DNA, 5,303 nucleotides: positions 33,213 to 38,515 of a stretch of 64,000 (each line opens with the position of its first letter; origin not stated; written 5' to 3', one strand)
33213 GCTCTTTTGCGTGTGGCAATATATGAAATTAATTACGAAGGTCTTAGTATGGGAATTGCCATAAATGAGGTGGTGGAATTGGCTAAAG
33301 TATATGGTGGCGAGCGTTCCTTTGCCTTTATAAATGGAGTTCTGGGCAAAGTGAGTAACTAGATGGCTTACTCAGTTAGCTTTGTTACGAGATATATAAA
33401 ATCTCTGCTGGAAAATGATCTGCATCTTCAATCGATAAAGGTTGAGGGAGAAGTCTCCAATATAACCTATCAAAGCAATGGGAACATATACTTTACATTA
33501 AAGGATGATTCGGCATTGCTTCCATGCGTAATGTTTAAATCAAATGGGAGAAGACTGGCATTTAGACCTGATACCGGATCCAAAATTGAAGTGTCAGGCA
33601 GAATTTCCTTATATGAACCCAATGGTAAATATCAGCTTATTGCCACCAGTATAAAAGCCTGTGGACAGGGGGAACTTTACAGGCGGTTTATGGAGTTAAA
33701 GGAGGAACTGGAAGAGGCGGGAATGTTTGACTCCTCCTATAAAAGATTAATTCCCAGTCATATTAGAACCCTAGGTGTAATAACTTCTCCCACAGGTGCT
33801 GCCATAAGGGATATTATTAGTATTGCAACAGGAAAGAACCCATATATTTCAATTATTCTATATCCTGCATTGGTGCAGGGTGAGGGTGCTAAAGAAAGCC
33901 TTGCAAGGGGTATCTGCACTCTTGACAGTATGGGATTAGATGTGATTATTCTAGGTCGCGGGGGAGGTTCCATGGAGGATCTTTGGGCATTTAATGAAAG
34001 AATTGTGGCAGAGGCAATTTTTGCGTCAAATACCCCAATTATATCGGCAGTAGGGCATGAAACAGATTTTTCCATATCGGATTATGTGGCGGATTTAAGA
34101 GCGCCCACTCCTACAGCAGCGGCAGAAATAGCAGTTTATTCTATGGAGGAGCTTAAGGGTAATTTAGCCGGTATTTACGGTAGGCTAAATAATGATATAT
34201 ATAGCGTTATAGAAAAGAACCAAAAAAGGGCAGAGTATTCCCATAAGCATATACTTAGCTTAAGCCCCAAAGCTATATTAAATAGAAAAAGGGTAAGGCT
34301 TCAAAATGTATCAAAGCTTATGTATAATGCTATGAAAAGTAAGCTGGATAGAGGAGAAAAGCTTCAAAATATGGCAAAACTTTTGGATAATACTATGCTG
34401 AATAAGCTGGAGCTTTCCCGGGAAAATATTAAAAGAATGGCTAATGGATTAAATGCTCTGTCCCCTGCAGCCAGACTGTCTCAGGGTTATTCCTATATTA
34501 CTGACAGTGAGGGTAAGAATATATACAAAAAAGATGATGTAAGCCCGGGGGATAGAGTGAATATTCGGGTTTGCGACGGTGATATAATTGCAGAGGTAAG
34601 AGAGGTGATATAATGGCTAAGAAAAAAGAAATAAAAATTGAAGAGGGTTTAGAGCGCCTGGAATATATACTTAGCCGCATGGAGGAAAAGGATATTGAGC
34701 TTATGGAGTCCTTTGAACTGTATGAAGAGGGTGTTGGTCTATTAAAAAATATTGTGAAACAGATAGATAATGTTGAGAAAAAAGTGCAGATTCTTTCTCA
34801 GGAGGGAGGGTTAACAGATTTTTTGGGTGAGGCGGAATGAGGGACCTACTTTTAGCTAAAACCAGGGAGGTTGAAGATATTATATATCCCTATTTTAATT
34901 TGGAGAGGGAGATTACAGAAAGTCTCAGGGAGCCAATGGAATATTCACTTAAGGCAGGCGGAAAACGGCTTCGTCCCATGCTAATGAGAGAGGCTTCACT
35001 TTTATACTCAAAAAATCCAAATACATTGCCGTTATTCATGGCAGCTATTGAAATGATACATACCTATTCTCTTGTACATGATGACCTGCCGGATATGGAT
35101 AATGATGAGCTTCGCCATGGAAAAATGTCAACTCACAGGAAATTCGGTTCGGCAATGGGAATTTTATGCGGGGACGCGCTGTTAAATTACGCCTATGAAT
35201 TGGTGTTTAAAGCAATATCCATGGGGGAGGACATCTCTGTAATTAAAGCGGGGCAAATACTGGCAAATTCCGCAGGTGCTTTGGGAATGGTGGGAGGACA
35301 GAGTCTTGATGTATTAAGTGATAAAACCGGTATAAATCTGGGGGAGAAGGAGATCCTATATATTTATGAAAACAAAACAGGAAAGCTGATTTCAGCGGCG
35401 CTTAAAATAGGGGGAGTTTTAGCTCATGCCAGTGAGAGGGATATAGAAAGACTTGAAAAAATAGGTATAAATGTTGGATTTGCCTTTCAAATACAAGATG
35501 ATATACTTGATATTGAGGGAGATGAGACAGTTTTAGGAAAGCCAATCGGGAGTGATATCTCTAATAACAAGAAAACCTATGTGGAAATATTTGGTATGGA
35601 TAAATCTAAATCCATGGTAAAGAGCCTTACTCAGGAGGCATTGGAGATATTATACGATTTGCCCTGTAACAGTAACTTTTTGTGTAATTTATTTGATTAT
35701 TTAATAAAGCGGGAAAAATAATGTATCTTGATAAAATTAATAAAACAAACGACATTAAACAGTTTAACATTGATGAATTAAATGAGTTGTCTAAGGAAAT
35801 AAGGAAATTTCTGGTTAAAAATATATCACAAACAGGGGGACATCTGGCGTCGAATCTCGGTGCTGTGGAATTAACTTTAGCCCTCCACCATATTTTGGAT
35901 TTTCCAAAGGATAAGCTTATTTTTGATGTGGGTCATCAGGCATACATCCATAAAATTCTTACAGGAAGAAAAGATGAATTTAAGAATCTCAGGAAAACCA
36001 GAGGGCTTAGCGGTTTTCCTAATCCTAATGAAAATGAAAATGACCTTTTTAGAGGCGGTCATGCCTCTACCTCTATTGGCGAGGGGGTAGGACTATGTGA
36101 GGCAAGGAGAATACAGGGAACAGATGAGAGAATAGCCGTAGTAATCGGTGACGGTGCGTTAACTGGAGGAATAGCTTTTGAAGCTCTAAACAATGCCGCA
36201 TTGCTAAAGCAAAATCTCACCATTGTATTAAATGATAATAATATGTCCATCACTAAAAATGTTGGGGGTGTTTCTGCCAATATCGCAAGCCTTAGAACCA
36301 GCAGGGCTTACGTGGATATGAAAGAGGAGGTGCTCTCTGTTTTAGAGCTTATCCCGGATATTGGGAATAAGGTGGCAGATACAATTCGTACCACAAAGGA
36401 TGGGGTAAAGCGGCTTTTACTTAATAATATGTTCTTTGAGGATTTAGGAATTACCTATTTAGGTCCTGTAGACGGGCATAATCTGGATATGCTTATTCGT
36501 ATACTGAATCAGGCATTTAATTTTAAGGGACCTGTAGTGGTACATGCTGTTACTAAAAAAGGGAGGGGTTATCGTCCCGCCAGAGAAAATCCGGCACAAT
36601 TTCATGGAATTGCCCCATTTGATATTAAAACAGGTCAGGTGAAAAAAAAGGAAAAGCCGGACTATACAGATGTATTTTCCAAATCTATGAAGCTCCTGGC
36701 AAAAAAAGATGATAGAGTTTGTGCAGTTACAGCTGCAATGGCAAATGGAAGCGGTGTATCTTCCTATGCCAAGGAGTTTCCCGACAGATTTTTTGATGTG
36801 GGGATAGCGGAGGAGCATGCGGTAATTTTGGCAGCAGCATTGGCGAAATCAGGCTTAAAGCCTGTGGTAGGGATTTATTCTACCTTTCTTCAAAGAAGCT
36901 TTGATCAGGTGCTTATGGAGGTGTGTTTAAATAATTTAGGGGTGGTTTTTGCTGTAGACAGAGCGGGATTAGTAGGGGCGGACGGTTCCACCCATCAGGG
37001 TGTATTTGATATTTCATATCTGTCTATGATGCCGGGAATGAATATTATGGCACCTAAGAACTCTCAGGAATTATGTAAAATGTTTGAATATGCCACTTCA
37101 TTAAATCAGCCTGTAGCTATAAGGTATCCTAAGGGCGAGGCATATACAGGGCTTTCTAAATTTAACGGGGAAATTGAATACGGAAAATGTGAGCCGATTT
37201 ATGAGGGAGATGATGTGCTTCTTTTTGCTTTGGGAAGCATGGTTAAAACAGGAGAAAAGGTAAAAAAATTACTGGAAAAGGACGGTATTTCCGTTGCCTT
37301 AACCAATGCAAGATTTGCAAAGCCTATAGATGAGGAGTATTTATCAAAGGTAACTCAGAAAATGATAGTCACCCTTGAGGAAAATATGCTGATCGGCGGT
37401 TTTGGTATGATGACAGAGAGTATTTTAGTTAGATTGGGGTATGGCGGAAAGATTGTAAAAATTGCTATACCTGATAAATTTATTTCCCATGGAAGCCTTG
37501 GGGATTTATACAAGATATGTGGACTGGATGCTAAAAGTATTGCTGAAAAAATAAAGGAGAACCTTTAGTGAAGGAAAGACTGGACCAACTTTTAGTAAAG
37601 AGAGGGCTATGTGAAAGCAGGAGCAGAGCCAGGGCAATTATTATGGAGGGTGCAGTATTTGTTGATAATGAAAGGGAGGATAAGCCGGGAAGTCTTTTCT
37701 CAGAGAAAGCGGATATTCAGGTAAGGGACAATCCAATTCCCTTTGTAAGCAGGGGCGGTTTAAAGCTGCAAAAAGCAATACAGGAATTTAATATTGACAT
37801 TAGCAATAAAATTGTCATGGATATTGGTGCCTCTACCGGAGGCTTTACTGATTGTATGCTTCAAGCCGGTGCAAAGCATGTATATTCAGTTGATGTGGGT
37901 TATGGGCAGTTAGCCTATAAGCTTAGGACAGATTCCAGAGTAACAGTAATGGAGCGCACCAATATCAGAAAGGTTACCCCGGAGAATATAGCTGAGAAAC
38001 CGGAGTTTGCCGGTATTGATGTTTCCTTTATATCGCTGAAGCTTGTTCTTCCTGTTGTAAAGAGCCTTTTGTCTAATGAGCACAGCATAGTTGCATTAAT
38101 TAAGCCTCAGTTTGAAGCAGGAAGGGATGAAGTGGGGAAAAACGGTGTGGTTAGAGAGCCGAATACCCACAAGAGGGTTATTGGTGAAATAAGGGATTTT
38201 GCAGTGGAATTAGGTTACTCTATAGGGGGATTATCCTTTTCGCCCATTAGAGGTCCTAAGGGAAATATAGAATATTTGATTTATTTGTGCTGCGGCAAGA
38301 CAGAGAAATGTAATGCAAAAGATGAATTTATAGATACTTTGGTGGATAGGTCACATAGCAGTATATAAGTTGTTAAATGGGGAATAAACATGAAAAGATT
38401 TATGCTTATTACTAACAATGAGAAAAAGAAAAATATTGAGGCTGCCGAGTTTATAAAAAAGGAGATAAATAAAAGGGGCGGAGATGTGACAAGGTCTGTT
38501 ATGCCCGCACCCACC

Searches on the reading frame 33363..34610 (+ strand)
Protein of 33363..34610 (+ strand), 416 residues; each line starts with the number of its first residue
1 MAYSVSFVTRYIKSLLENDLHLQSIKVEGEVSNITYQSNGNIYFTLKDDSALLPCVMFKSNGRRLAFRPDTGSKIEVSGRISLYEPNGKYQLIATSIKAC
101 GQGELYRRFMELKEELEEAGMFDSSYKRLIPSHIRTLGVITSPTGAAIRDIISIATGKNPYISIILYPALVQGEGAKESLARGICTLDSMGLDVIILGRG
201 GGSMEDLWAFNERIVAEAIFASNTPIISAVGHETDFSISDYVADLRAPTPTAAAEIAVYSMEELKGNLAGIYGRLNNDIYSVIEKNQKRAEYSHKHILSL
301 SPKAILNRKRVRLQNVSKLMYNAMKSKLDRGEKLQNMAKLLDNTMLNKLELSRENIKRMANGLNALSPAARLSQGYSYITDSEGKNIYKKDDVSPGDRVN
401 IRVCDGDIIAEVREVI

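Call 84: search_protein_families(library=pfam, proteins=[window:33363-34610:+], max_evalue=0.001)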
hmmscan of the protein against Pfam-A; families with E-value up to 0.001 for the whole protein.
window:33363-34610:+ (416 aa): 3 families
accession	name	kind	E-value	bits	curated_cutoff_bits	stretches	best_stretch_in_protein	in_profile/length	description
PF02601.20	Exonuc_VII_L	-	2.6e-86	290.4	35.9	1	121-410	1-314/315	Exonuclease VII, large subunit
PF13742.12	tRNA_anti_2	-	9.8e-28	96.7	27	1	3-97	1-94/95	OB-fold nucleic acid binding domain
PF01336.31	tRNA_anti-codon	-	3.6e-15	56.1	27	1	25-98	1-73/75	OB-fold nucleic acid binding domain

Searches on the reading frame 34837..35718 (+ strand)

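Call 84: search_protein_families(library=pfam, proteins=[window:34837-35718:+], max_evalue=0.001)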
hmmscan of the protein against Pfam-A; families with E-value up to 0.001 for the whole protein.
window:34837-35718:+ (294 aa): 1 family
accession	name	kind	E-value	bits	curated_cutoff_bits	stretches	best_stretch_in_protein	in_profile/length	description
PF00348.22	polyprenyl_synt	-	2.1e-56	191.4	27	1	28-264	2-229/251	Polyprenyl synthetase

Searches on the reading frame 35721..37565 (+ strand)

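Call 84: search_protein_families(library=pfam, proteins=[window:35721-37565:+], max_evalue=0.001)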
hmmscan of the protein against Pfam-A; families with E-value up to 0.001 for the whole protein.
window:35721-37565:+ (615 aa): 6 families
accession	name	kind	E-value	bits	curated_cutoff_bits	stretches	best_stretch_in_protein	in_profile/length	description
PF13292.11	DXP_synthase_N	-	5.8e-109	364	21.2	1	3-278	1-274/274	1-deoxy-D-xylulose-5-phosphate synthase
PF02779.29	Transket_pyr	-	1.6e-38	132.5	27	1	312-473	2-171/174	Transketolase, pyrimidine binding domain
PF02780.25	Transketolase_C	-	1.8e-21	76.8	25.9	1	488-607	1-124/124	Transketolase, C-terminal domain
PF00676.26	E1_dh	-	4.3e-05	23.1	22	1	115-177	105-165/300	Dehydrogenase E1 component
PF17147.9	PFOR_II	-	0.00011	22.9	27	1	498-569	2-75/102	Pyruvate:ferredoxin oxidoreductase core domain II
PF00456.26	Transketolase_N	-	0.00087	18.8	22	0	134-182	143-192/334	Transketolase, thiamine diphosphate binding domain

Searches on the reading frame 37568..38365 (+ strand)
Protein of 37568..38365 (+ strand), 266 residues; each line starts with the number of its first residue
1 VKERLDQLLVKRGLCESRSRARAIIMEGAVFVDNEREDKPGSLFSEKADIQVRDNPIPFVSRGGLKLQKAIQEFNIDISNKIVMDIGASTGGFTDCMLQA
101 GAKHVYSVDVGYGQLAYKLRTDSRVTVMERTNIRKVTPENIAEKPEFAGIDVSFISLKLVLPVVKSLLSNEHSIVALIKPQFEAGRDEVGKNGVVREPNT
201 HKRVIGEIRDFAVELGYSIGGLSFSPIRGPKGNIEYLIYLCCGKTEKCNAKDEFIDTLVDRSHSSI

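Call 84: search_protein_families(library=pfam, proteins=[window:37568-38365:+], max_evalue=0.001)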
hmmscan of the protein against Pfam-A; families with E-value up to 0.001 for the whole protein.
window:37568-38365:+ (266 aa): 3 families
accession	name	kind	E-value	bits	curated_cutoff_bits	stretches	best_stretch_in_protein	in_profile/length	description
PF01728.25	FtsJ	-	1.5e-42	146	24.1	1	59-239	1-178/181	FtsJ-like methyltransferase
PF01479.30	S4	-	3.3e-11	43.2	22.8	1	3-45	1-43/48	S4 domain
PF22421.1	SYY_C-terminal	-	1.4e-05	25.3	27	1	3-50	19-66/83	Tyrosine--tRNA ligase SYY-like C-terminal domain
